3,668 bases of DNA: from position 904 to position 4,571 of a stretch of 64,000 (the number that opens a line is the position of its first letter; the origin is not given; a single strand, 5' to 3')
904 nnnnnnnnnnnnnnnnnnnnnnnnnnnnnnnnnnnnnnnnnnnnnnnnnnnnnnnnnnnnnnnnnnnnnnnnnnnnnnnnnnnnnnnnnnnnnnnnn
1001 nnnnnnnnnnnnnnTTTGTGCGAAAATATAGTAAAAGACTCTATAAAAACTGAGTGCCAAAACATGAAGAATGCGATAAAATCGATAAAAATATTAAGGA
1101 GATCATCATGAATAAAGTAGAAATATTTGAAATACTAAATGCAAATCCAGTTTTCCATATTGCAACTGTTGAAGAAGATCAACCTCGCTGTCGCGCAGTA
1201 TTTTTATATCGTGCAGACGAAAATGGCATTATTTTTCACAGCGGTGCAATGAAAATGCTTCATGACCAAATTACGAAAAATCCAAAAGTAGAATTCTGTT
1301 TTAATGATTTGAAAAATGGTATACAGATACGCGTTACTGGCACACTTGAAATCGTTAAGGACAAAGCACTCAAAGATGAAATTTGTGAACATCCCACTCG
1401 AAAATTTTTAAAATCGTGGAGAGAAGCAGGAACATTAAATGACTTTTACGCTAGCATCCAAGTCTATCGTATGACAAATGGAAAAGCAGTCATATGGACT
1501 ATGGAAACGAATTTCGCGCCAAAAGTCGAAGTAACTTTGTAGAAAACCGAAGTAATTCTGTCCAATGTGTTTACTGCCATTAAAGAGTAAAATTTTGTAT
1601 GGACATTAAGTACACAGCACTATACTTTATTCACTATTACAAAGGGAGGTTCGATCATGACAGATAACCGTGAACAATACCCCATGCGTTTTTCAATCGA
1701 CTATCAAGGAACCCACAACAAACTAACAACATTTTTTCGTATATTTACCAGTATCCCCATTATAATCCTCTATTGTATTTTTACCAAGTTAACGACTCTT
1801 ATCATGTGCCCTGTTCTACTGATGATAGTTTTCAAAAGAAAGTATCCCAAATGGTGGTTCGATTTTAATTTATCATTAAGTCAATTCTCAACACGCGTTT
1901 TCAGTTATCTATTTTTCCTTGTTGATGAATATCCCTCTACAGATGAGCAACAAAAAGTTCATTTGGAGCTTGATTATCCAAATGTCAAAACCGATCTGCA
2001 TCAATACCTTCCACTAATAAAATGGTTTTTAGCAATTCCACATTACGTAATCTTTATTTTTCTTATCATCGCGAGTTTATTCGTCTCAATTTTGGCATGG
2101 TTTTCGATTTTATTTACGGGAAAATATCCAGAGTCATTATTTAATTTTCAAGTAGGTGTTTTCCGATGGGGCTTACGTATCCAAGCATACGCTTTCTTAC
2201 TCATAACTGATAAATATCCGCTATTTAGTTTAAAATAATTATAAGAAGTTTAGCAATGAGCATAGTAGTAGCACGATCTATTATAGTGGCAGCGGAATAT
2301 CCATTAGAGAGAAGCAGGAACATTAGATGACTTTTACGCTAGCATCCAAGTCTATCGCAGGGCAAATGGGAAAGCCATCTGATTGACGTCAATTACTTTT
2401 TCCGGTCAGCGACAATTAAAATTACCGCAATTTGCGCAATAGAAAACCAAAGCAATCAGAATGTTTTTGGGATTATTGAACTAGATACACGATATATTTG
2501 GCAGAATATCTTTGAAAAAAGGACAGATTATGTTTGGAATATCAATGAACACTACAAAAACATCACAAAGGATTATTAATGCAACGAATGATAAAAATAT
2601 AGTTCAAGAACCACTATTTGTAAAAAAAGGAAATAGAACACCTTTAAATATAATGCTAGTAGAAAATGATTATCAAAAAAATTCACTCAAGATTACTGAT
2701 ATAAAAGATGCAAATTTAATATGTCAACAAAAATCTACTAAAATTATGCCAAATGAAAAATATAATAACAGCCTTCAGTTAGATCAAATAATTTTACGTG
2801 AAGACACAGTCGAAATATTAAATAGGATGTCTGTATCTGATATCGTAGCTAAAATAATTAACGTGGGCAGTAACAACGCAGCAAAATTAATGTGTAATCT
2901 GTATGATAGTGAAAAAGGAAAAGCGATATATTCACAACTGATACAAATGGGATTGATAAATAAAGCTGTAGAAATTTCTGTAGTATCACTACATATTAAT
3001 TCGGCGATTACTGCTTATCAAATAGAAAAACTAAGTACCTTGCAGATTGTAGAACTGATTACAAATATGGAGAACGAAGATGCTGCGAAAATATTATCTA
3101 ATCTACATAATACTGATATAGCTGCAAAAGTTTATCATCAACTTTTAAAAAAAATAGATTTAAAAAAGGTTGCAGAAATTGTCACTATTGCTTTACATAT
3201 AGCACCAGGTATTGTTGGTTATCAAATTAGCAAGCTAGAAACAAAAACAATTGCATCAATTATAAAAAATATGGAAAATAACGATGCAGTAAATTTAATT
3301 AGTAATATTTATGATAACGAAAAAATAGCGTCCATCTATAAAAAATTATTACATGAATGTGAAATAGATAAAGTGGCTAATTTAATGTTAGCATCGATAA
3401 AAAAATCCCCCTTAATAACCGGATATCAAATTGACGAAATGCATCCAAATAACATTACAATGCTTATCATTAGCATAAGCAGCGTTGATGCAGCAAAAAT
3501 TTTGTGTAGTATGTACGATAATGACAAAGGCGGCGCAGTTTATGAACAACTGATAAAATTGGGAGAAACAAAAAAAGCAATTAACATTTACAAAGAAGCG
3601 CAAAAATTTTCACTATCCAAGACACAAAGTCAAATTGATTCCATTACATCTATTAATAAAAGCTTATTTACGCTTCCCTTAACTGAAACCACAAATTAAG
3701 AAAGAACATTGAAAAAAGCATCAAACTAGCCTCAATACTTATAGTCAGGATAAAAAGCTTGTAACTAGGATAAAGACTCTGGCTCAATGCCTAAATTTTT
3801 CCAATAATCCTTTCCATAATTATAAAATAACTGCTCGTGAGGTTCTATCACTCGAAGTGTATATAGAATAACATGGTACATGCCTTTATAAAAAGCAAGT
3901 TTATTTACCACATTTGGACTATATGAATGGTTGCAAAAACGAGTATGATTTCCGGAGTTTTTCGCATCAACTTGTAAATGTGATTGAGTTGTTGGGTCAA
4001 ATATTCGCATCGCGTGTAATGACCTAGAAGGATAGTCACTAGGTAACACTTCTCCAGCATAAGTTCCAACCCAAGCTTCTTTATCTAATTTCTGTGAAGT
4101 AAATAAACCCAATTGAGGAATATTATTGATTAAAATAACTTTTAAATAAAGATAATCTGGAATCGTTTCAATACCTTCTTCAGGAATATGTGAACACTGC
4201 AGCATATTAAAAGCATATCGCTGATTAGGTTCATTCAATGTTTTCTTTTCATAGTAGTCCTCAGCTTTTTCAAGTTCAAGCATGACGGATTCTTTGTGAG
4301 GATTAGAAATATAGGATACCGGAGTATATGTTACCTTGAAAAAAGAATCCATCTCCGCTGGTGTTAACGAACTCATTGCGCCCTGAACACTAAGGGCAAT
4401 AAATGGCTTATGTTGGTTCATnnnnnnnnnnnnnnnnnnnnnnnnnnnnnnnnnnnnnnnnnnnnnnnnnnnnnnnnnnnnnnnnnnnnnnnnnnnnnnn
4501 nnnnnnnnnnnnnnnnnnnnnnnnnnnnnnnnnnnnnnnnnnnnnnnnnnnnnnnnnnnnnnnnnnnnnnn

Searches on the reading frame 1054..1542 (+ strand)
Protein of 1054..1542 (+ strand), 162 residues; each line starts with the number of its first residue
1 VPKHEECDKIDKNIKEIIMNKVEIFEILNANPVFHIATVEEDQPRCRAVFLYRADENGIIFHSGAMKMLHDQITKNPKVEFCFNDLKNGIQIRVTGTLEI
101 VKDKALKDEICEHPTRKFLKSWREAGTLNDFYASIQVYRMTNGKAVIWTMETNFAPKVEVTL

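Call 83: search_protein_families(library=ncbifam, proteins=[window:1054-1542:+], max_evalue=0.00001)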
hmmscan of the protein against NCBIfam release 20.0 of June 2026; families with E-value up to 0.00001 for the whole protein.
window:1054-1542:+ (162 aa): 3 families
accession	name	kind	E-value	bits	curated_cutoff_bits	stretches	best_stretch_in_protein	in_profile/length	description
NF004231.0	PRK05679.1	subfamily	5.1e-08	32.6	129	1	34-107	48-122/213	pyridoxal 5'-phosphate synthase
TIGR03667.1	Rv3369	hypoth_equivalog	5.2e-08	32.9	125.3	1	26-123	9-106/130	TIGR03667 family PPOX class F420-dependent oxidoreductase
TIGR00558.3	pdxH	equivalog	2.9e-07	30.3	180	1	33-105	23-96/190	pyridoxamine 5'-phosphate oxidase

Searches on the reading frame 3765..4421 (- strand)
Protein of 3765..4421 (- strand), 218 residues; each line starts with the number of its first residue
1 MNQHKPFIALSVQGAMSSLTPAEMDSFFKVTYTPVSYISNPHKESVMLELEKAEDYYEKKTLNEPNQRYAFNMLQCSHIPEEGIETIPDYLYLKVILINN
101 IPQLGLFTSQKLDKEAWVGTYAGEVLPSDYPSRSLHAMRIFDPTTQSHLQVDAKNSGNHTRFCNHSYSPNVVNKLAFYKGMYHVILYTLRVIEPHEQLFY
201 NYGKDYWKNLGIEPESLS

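Call 83: search_protein_families(library=ncbifam, proteins=[window:3765-4421:-], max_evalue=0.00001)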
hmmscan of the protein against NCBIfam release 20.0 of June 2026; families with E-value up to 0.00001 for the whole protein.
window:3765-4421:- (218 aa): 1 family
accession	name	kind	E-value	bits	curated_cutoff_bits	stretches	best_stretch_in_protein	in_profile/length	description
NF043024.1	T4SS_AnkI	equivalog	2.6e-10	39.7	550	1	94-203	26-140/439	Dot/Icm T4SS effector AnkI/LegAS4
